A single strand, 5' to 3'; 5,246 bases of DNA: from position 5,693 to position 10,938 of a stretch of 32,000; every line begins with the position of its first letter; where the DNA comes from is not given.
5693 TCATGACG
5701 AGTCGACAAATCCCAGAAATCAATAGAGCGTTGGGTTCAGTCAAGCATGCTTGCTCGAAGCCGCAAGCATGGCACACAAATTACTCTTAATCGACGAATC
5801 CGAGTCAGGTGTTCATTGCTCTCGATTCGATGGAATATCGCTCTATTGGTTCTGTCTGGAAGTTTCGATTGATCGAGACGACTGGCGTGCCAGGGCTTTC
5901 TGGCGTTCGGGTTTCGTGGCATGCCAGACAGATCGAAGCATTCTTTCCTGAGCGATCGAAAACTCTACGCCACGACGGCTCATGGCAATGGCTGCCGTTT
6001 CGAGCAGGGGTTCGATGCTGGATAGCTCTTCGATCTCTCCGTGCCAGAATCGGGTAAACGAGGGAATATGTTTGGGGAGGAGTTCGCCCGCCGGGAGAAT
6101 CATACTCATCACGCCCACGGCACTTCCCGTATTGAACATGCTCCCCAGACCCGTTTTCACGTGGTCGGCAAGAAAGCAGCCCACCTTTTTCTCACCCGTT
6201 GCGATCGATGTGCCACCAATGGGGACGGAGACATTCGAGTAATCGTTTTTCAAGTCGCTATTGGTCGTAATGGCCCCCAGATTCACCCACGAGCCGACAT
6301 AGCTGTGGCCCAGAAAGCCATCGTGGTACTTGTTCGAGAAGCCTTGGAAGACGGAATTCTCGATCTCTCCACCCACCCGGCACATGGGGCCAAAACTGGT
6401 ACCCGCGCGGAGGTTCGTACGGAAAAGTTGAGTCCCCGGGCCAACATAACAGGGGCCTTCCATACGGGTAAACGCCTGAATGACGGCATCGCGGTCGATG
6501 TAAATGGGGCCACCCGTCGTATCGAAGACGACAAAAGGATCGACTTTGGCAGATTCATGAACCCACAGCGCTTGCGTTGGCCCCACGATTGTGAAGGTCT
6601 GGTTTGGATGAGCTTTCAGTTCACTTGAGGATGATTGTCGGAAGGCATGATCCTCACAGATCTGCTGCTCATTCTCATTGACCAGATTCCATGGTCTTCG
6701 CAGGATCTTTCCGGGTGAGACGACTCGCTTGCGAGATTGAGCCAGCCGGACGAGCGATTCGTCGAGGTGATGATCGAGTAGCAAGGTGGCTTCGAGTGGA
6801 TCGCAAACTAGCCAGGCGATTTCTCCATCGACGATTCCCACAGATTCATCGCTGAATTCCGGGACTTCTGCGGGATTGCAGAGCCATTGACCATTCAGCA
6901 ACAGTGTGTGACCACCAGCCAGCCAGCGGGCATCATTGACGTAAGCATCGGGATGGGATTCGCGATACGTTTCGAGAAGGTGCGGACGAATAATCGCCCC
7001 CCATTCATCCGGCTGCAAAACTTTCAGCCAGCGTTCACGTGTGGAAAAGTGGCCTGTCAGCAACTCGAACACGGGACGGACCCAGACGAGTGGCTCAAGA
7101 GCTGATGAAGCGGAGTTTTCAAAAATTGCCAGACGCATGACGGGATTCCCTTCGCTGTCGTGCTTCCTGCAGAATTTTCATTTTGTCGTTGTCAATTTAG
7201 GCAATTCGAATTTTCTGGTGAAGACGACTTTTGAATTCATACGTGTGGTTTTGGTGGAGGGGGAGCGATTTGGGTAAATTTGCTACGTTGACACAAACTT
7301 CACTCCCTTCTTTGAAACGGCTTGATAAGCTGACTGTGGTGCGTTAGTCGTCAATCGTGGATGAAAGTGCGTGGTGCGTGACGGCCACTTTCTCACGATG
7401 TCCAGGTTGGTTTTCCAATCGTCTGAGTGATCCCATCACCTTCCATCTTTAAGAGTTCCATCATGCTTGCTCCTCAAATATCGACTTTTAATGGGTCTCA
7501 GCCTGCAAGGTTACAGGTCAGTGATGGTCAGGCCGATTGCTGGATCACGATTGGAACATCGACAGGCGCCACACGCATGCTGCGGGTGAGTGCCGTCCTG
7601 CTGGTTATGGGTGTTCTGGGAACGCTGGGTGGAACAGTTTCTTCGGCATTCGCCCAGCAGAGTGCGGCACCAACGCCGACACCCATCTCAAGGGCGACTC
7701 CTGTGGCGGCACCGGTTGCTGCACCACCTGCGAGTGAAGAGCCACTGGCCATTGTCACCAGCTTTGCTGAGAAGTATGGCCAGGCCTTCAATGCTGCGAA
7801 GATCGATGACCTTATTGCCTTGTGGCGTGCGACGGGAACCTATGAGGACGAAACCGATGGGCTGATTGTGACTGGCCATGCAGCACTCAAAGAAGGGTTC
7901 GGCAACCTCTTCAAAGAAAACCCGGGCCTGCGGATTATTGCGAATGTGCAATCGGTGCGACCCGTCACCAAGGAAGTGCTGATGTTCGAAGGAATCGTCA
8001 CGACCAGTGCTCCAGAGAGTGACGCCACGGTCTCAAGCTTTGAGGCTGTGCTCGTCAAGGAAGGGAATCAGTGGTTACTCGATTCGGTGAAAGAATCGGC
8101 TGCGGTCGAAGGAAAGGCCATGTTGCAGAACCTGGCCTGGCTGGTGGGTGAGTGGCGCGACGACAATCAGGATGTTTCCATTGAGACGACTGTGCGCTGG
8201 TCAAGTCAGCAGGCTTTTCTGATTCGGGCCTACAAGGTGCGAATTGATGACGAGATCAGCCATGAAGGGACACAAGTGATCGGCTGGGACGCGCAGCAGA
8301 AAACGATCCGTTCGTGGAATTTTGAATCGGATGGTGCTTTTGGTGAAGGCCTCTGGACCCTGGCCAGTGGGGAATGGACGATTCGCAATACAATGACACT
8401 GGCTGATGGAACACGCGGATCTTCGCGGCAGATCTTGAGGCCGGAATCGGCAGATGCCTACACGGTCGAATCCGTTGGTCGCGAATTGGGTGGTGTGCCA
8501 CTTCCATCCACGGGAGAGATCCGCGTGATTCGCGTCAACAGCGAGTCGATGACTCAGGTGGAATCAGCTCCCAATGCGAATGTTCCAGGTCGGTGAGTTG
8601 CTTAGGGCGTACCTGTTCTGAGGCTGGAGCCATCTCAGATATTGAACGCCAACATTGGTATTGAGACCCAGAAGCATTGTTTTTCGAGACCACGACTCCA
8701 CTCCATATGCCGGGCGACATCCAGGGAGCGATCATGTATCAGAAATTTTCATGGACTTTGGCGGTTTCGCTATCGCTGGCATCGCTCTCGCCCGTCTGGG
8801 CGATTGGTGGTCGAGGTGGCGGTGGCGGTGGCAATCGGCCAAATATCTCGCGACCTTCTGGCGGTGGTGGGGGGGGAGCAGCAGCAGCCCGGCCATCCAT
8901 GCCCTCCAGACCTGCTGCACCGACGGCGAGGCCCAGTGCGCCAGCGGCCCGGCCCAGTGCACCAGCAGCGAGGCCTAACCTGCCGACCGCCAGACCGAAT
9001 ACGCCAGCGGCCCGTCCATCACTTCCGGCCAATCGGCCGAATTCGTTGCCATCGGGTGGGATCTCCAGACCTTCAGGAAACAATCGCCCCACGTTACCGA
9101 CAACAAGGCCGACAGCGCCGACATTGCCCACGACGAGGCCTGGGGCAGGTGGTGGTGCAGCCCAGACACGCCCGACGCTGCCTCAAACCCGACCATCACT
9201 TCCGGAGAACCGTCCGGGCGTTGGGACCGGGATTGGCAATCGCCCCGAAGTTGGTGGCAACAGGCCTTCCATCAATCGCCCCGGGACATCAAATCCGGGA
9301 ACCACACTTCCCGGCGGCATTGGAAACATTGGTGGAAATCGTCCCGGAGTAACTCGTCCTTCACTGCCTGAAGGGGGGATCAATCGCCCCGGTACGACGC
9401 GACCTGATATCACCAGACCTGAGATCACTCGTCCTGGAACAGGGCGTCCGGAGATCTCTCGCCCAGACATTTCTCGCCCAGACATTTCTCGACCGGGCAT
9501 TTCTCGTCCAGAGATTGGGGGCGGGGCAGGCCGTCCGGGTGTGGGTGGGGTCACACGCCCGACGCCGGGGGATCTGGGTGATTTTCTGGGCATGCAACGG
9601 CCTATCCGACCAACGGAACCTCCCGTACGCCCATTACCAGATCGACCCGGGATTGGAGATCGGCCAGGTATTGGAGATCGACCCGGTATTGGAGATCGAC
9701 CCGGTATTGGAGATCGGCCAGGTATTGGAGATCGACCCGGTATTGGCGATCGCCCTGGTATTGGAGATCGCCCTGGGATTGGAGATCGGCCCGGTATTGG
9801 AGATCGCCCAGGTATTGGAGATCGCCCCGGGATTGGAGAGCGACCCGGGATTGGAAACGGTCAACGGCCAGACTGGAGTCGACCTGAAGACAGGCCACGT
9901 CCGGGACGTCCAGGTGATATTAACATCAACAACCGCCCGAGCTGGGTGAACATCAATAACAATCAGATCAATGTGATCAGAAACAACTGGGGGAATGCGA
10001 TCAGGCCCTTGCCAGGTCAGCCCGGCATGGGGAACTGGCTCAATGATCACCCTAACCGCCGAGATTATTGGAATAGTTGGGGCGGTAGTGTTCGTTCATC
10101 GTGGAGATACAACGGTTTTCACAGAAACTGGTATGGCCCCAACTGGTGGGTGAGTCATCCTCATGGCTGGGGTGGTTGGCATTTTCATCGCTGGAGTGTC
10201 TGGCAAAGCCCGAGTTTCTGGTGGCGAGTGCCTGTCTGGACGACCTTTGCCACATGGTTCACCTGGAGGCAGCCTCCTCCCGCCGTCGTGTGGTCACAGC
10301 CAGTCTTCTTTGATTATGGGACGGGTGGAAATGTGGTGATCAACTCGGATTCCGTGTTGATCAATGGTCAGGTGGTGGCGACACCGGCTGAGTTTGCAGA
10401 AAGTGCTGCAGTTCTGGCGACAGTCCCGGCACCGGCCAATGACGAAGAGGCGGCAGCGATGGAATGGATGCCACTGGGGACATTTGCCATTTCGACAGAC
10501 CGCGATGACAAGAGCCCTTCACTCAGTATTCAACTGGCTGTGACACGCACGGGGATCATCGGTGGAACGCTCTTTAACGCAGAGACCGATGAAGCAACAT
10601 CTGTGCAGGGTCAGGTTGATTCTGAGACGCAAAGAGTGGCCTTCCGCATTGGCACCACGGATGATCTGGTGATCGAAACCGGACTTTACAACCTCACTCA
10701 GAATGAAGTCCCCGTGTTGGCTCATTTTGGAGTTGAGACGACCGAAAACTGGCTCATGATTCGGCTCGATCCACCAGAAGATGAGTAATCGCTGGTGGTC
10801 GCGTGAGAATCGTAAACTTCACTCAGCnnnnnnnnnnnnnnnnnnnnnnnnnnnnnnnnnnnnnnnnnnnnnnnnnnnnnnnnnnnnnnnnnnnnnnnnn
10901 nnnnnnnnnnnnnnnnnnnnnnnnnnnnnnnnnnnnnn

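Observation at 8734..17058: Candidate undescribed protein-glycosylation module: TMTC-like GT-C/TPR transferase + polyprenyl-P-sugar-synthase-like GT2 + GT4 + two methyltransferases, next to a secreted Pro/Ser/Thr-rich substrate candidate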

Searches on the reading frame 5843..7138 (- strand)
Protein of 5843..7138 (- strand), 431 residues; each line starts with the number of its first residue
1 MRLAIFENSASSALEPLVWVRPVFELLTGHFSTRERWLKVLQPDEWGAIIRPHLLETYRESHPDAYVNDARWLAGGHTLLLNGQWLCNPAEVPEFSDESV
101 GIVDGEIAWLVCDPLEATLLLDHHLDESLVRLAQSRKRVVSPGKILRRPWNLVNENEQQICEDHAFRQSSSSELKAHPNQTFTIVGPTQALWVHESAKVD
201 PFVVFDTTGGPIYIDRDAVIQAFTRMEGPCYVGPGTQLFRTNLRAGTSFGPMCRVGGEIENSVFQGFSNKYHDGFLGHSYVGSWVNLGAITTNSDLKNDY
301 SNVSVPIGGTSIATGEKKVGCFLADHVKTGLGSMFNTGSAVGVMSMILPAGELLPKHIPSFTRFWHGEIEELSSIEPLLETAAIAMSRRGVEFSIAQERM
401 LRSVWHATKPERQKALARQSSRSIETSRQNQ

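Call 3: search_protein_families(library=pfam, proteins=[window:5843-7138:-], max_evalue=0.01)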
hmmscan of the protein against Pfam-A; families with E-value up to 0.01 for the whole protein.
window:5843-7138:- (431 aa): 1 family
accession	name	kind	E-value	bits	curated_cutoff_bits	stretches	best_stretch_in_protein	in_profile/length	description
PF13562.11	NTP_transf_4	-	1.1e-28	100.7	27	1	4-169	2-150/153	Sugar nucleotidyl transferase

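Call 4: search_protein_families(library=ncbifam, proteins=[window:5843-7138:-], max_evalue=0.01)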
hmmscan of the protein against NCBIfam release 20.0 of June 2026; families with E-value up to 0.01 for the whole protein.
window:5843-7138:- (431 aa): 6 families
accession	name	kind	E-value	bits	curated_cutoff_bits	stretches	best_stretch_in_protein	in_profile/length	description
TIGR03991.1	alt_bact_glmU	hypoth_equivalog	1.1e-104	350.9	225.3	1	1-404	1-393/394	UDP-N-acetylglucosamine diphosphorylase/glucosamine-1-phosphate N-acetyltransferase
TIGR03992.1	Arch_glmU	subfamily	3.2e-23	82.2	292.1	1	209-349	246-389/393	bifunctional sugar-1-phosphate nucleotidylyltransferase/acetyltransferase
NF041173.1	Sug_nt_acttase_Thmprot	equivalog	8.5e-17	61.2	600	1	210-350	247-390/405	bifunctional sugar-1-phosphate nucleotidylyltransferase/acetyltransferase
NF010933.0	PRK14353.1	equivalog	1.6e-07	30.3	505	1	194-311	272-387/453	bifunctional UDP-N-acetylglucosamine diphosphorylase/glucosamine-1-phosphate N-acetyltransferase GlmU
NF010940.0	PRK14360.1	equivalog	0.00048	18.8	602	1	241-301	326-390/452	bifunctional UDP-N-acetylglucosamine diphosphorylase/glucosamine-1-phosphate N-acetyltransferase GlmU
TIGR01173.1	glmU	equivalog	0.0019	17.1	366.85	1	214-301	300-391/452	bifunctional UDP-N-acetylglucosamine diphosphorylase/glucosamine-1-phosphate N-acetyltransferase GlmU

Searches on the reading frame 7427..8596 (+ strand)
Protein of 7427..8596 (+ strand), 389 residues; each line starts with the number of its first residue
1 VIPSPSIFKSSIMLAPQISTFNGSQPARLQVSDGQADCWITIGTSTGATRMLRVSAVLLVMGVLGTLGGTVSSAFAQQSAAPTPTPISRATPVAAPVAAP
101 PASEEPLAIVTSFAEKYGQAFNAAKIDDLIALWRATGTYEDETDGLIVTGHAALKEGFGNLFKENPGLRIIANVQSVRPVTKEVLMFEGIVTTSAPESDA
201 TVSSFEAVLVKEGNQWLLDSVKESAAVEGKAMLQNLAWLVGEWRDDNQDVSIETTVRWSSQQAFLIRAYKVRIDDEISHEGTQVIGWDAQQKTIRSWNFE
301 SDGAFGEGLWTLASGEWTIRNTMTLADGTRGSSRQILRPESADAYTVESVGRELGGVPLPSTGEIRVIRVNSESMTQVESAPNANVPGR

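Call 3: search_protein_families(library=pfam, proteins=[window:7427-8596:+], max_evalue=0.01)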
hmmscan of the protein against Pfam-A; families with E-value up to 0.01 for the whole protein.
window:7427-8596:+ (389 aa): 2 families
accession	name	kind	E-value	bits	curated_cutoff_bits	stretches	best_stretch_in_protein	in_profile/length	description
PF12680.13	SnoaL_2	-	0.00023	22.1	27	1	115-170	2-55/102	SnoaL-like domain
PF13474.12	SnoaL_3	-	0.0016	19.2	22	1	111-227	2-120/121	SnoaL-like domain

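Call 4: search_protein_families(library=ncbifam, proteins=[window:7427-8596:+], max_evalue=0.01)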
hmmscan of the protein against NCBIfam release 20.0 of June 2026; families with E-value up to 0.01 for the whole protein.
window:7427-8596:+ (389 aa): 0 families

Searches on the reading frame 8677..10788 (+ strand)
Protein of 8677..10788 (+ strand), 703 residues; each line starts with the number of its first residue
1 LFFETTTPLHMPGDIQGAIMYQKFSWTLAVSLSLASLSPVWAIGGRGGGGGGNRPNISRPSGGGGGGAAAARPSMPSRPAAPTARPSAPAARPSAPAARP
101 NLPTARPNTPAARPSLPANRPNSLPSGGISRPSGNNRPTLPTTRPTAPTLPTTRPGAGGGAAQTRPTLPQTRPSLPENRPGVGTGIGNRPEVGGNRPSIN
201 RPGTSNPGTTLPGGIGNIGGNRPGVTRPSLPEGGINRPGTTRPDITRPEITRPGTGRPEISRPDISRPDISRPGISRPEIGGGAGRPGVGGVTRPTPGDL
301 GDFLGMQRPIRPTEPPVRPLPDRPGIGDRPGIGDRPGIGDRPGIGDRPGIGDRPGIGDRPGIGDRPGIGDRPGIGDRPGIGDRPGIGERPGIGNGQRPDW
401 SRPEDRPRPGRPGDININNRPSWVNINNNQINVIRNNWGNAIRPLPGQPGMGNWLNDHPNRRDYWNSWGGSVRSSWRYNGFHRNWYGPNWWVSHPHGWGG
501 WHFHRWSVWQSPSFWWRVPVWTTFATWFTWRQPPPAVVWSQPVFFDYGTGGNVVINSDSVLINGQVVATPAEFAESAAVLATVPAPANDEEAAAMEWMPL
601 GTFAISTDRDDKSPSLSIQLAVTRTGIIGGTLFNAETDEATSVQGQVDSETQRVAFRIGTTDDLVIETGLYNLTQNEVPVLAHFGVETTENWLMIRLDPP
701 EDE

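Call 3: search_protein_families(library=pfam, proteins=[window:8677-10788:+], max_evalue=0.01)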
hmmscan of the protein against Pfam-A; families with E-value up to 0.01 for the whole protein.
window:8677-10788:+ (703 aa): 2 families
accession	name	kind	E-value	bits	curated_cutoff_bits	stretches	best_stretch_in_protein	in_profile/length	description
PF07054.16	Pericardin_rpt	-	1.7e-06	28.4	24.4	2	360-392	2-35/35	Pericardin like repeat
PF07271.16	Cytadhesin_P30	-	0.00067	19.8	40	1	323-422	162-260/275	Cytadhesin P30/P32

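Call 4: search_protein_families(library=ncbifam, proteins=[window:8677-10788:+], max_evalue=0.01)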
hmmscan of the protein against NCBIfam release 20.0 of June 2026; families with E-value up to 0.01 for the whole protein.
window:8677-10788:+ (703 aa): 0 families
